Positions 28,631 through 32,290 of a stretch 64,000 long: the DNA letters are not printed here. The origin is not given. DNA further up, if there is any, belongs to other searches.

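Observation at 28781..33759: MmeI-family single-chain restriction-modification enzyme translationally coupled to an AlbA_2/HATPase_c_4-type protein: candidate two-gene defence module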

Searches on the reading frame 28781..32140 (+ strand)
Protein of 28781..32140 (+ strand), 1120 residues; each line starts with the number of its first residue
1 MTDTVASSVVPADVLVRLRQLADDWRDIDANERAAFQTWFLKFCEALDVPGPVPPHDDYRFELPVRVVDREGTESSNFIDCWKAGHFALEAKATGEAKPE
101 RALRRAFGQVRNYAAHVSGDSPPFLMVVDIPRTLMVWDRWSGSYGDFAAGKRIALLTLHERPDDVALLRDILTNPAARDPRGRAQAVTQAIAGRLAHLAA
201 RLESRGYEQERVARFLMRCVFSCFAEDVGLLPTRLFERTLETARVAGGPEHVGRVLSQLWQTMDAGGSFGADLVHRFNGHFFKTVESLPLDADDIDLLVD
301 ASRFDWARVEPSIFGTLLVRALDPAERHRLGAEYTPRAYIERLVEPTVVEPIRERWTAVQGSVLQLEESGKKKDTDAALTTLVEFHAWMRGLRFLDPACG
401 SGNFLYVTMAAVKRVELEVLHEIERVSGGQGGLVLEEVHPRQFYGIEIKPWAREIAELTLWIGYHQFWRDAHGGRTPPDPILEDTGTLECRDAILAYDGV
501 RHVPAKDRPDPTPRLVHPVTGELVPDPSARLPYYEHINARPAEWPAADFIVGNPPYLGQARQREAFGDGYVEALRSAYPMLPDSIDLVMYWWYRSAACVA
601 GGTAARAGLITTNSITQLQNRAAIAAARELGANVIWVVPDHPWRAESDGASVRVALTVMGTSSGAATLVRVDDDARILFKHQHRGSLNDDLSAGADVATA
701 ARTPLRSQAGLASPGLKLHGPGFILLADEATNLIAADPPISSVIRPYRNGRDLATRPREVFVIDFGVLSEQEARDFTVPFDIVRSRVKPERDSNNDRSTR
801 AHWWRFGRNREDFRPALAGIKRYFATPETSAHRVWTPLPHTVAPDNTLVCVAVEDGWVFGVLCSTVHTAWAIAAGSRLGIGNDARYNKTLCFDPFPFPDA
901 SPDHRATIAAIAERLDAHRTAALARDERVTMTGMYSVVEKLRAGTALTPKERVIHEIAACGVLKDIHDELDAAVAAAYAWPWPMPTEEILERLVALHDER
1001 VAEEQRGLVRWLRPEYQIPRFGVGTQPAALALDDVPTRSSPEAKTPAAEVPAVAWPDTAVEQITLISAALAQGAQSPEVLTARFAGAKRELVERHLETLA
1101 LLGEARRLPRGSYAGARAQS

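Call 6: search_protein_families(library=pfam, proteins=[window:28781-32140:+], max_evalue=0.01)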
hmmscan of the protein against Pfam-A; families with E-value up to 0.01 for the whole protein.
window:28781-32140:+ (1120 aa): 6 families
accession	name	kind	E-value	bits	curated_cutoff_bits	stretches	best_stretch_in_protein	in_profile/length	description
PF20473.4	MmeI_Mtase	-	1.2e-33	116.8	27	1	380-657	9-246/259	MmeI, DNA-methyltransferase domain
PF20465.4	MmeI_hel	-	1.5e-14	54.9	27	1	211-282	2-75/75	MmeI, helicase spacer domain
PF20464.3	MmeI_N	-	2e-11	45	27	1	18-204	3-180/181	MmeI, N-terminal domain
PF20466.3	MmeI_TRD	-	1.8e-10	40.9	27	1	719-899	28-206/207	MmeI, target recognition domain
PF07669.17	Eco57I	-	2.7e-05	24.7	25.3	1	442-620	2-142/171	Eco57I restriction-modification methylase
PF01170.24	UPF0020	-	0.0033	17.6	22.3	0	382-405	20-43/197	RMKL-like, methyltransferase domain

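Call 7: search_protein_families(library=padloc, proteins=[window:28781-32140:+], max_evalue=0.01)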
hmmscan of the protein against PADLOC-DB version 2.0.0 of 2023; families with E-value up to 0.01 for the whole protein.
window:28781-32140:+ (1120 aa): 25 families
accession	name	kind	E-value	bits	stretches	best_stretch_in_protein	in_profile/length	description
PDLC03627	REase_MTase_IIG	-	0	1256.6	1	18-1114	4-1135/1136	Type IIG restriction enzyme-methyltransferase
PDLC03599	REase_MTase_IIG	-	6.4e-111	369.8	2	542-1007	465-932/959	Type IIG restriction enzyme-methyltransferase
PDLC03598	REase_MTase_IIG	-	4.8e-84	280.9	1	17-1001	11-908/912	Type IIG restriction enzyme-methyltransferase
PDLC02643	DrmMI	-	2.5e-71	239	1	548-980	870-1273/1347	DrmMI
PDLC02646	DrmMI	-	1e-47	160.8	1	547-981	283-704/792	DrmMI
PDLC02644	DrmMI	-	7.3e-30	101.6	1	514-980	346-822/988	DrmMI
PDLC03618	REase_MTase_IIG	-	1.4e-27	93.5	1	515-980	831-1271/1429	Type IIG restriction enzyme-methyltransferase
PDLC02640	DrmMI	-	2.5e-17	59.8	1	742-980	680-910/1015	DrmMI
PDLC03629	REase_MTase_IIG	-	7.1e-12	41.9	1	325-462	376-511/1182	Type IIG restriction enzyme-methyltransferase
PDLC04134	mad2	-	2.1e-09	34.7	1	191-595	141-400/492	mads_2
PDLC02638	DrmMI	-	3.4e-09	33.4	1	548-600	873-925/935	DrmMI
PDLC03609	REase_MTase_IIG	-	8.6e-09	31.7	1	326-462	368-509/1066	Type IIG restriction enzyme-methyltransferase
PDLC02639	DrmMI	-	5.2e-08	29.6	1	542-622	578-656/803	DrmMI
PDLC02529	PglX|PglXI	-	1.2e-05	21.2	1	389-578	226-390/1189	PglX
PDLC03601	REase_MTase_IIG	-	1.6e-05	21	1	381-463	450-529/1110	Type IIG restriction enzyme-methyltransferase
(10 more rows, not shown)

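Call 8: search_protein_families(library=ncbifam, proteins=[window:28781-32140:+], max_evalue=0.01)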
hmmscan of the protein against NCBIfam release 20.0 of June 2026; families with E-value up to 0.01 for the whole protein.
window:28781-32140:+ (1120 aa): 1 family
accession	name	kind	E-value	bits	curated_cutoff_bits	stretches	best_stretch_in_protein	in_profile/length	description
NF033455.1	BREX_6_MTaseX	exception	1e-06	26.6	900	1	388-472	326-408/1319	BREX-6 system adenine-specific DNA-methyltransferase PglX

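Call 24: find_homologous_proteins(query=window:28781-32140:+)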
Query window:28781-32140:+ (1120 aa): 6703 proteins with E <= 0.001 among 8000 candidates; the best 120 are listed.
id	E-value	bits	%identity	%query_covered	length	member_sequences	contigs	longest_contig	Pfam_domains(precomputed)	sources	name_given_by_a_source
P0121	0.0e+0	2572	100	100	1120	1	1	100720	PF20465.5,PF20466.4,PF20464.4,PF20473.5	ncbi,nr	ncbi:MAG: class I SAM-dependent DNA methyltransferase [Gemmatimonadota bacterium]|nr:class I SAM-dep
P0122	0.0e+0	1869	73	100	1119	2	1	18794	PF20465.5,PF20466.4,PF20464.4,PF20473.5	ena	-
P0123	0.0e+0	1832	72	100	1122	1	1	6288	PF20465.5,PF20466.4,PF20464.4,PF20473.5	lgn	-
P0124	0.0e+0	1825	72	100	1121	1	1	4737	PF20465.5,PF20466.4,PF20464.4,PF20473.5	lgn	-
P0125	0.0e+0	1797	72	99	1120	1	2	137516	PF20465.5,PF07669.18,PF20466.4,PF20464.4,PF20473.5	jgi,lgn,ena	-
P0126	0.0e+0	1749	69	100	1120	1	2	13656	PF20465.5,PF20466.4,PF20464.4,PF20473.5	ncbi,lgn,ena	-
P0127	0.0e+0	1737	67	99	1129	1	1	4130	PF20465.5,PF20466.4,PF20464.4,PF20473.5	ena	-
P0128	0.0e+0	1698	67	98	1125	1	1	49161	PF20465.5,PF07669.18,PF20466.4,PF20464.4,PF20473.5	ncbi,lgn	-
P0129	0.0e+0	1660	65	99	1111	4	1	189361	PF20465.5,PF20466.4,PF20464.4,PF20473.5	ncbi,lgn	-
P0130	0.0e+0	1655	66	98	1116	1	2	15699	PF20465.5,PF07669.18,PF20466.4,PF20464.4,PF20473.5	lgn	-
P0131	0.0e+0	1644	66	99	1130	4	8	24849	PF20465.5,PF07669.18,PF20466.4,PF20464.4,PF20473.5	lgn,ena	-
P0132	0.0e+0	1637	65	99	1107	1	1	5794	PF20465.5,PF07669.18,PF20466.4,PF20464.4,PF20473.5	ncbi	-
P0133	0.0e+0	1634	65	98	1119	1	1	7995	PF20465.5,PF07669.18,PF20466.4,PF20473.5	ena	-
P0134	0.0e+0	1633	65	99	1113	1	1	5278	PF20465.5,PF07669.18,PF20466.4,PF20473.5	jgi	jgi:hypothetical protein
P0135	0.0e+0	1618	65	98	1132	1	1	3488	PF20465.5,PF20466.4,PF20464.4,PF20473.5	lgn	-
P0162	0.0e+0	1560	62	99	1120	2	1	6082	PF20465.5,PF07669.18,PF20466.4,PF20464.4,PF20473.5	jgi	-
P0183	0.0e+0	1531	61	99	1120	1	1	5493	PF20465.5,PF20466.4,PF20464.4,PF20473.5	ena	-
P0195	0.0e+0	1518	61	99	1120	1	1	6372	PF20465.5,PF07669.18,PF20466.4,PF20464.4,PF20473.5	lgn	-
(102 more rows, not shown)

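Call 25: find_related_loci(query=window:28781-32140:+, collection=metagenome_contigs, flank=6000)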
Query window:28781-32140:+ (1120 aa) in metagenome_contigs; peptide patterns used: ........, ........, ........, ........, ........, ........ (x = any residue, [..] = any of these).
99 stretches matched a pattern; 75 encode a relative of the query (tblastn E <= 1e-3); 74 distinct loci.
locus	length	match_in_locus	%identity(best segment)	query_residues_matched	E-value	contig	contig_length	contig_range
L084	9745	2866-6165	63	17-1117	0e+0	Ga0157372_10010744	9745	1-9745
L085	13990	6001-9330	62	1-1104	0e+0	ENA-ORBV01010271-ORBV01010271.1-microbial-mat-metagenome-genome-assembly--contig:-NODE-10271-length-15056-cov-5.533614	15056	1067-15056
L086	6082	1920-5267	62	9-1117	0e+0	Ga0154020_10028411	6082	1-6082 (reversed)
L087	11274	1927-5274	61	11-1117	0e+0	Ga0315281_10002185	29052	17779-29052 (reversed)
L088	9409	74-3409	62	12-1117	0e+0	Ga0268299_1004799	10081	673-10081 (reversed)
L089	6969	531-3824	63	10-1104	0e+0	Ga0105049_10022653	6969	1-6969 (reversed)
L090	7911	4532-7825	63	10-1104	0e+0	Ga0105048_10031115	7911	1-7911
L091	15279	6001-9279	61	5-1104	0e+0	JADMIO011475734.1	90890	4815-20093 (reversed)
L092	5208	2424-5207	66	17-942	0e+0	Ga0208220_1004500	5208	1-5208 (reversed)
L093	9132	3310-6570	58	18-1116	0e+0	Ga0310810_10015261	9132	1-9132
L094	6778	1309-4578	58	18-1118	0e+0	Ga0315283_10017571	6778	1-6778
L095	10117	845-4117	59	17-1116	0e+0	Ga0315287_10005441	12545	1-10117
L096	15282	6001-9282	56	12-1104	0e+0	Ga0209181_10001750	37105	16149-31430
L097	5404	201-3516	65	11-1117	0e+0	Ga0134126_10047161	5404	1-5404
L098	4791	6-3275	58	18-1118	0e+0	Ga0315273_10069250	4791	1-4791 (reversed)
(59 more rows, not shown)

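Call 41: find_encoding_contigs(protein=P0122, flank=7000, max_places=2)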
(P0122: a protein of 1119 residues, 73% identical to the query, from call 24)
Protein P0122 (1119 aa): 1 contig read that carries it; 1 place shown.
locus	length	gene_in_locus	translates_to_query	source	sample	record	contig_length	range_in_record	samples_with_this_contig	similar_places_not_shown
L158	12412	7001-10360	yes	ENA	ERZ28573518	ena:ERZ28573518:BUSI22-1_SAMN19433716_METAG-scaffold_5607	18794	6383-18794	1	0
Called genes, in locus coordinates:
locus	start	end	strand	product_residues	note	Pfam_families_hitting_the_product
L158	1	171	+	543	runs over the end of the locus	PF00890:FAD_binding_2 (faint), PF01266:DAO, PF12831:FAD_oxidored (faint), PF16901:DAO_C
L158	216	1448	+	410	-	PF13088:BNR_2 (faint)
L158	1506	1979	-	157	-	PF03449:GreA_GreB_N, PF01272:GreA_GreB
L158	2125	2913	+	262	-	PF00753:Lactamase_B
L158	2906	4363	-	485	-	PF00199:Catalase, PF06628:Catalase-rel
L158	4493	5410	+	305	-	PF00126:HTH_1, PF03466:LysR_substrate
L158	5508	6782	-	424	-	PF13173:AAA_14, PF13635:DUF4143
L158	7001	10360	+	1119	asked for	PF20464:MmeI_N, PF20465:MmeI_hel, PF20473:MmeI_Mtase, PF20466:MmeI_TRD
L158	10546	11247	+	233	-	PF04255:DUF433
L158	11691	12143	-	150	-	PF01850:PIN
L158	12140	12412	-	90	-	?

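Call 42: find_encoding_contigs(protein=P0125, flank=7000, max_places=2)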
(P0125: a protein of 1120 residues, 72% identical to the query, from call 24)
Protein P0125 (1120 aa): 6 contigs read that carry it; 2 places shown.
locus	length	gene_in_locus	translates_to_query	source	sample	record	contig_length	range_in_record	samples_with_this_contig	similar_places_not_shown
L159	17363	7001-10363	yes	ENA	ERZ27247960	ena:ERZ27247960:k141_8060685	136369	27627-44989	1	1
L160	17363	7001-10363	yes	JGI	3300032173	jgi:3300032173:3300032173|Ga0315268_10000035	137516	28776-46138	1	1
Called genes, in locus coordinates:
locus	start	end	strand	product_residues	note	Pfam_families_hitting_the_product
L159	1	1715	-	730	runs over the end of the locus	PF00378:ECH_1, PF16113:ECH_2, PF02737:3HCDH_N, PF00725:3HCDH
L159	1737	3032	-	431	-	PF00108:Thiolase_N, PF00109:ketoacyl-synt (weak), PF02803:Thiolase_C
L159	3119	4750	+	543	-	PF00890:FAD_binding_2 (faint), PF01266:DAO, PF01494:FAD_binding_3 (faint), PF12831:FAD_oxidored, PF13450:NAD_binding_8 (weak), PF16901:DAO_C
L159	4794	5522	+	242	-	PF06057:VirJ, PF01083:Cutinase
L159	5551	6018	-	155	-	PF03449:GreA_GreB_N, PF01272:GreA_GreB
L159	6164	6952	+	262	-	PF00753:Lactamase_B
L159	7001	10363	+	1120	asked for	PF20464:MmeI_N, PF20465:MmeI_hel, PF20473:MmeI_Mtase, PF07669:Eco57I (weak), PF20466:MmeI_TRD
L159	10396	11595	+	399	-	-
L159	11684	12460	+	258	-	PF07505:DUF5131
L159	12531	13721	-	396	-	PF01916:DS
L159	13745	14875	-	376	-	-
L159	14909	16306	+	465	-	PF01663:Phosphodiest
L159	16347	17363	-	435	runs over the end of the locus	PF01553:Acyltransferase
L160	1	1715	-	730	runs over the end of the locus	PF00378:ECH_1, PF16113:ECH_2, PF02737:3HCDH_N, PF00725:3HCDH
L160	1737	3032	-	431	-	PF00108:Thiolase_N, PF00109:ketoacyl-synt (weak), PF02803:Thiolase_C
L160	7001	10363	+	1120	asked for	PF20464:MmeI_N, PF20465:MmeI_hel, PF20473:MmeI_Mtase, PF07669:Eco57I (weak), PF20466:MmeI_TRD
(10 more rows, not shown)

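Call 43: search_solved_structures(query=window:28781-32140:+, max_evalue=0.001, show_alignments=1)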
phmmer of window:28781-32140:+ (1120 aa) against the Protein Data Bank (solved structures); distinct sequences matched with E-value up to 0.001: 1.
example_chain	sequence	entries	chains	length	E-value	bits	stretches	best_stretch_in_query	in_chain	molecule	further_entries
5hr4_C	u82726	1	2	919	2.5e-46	161.5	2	74-467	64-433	MmeI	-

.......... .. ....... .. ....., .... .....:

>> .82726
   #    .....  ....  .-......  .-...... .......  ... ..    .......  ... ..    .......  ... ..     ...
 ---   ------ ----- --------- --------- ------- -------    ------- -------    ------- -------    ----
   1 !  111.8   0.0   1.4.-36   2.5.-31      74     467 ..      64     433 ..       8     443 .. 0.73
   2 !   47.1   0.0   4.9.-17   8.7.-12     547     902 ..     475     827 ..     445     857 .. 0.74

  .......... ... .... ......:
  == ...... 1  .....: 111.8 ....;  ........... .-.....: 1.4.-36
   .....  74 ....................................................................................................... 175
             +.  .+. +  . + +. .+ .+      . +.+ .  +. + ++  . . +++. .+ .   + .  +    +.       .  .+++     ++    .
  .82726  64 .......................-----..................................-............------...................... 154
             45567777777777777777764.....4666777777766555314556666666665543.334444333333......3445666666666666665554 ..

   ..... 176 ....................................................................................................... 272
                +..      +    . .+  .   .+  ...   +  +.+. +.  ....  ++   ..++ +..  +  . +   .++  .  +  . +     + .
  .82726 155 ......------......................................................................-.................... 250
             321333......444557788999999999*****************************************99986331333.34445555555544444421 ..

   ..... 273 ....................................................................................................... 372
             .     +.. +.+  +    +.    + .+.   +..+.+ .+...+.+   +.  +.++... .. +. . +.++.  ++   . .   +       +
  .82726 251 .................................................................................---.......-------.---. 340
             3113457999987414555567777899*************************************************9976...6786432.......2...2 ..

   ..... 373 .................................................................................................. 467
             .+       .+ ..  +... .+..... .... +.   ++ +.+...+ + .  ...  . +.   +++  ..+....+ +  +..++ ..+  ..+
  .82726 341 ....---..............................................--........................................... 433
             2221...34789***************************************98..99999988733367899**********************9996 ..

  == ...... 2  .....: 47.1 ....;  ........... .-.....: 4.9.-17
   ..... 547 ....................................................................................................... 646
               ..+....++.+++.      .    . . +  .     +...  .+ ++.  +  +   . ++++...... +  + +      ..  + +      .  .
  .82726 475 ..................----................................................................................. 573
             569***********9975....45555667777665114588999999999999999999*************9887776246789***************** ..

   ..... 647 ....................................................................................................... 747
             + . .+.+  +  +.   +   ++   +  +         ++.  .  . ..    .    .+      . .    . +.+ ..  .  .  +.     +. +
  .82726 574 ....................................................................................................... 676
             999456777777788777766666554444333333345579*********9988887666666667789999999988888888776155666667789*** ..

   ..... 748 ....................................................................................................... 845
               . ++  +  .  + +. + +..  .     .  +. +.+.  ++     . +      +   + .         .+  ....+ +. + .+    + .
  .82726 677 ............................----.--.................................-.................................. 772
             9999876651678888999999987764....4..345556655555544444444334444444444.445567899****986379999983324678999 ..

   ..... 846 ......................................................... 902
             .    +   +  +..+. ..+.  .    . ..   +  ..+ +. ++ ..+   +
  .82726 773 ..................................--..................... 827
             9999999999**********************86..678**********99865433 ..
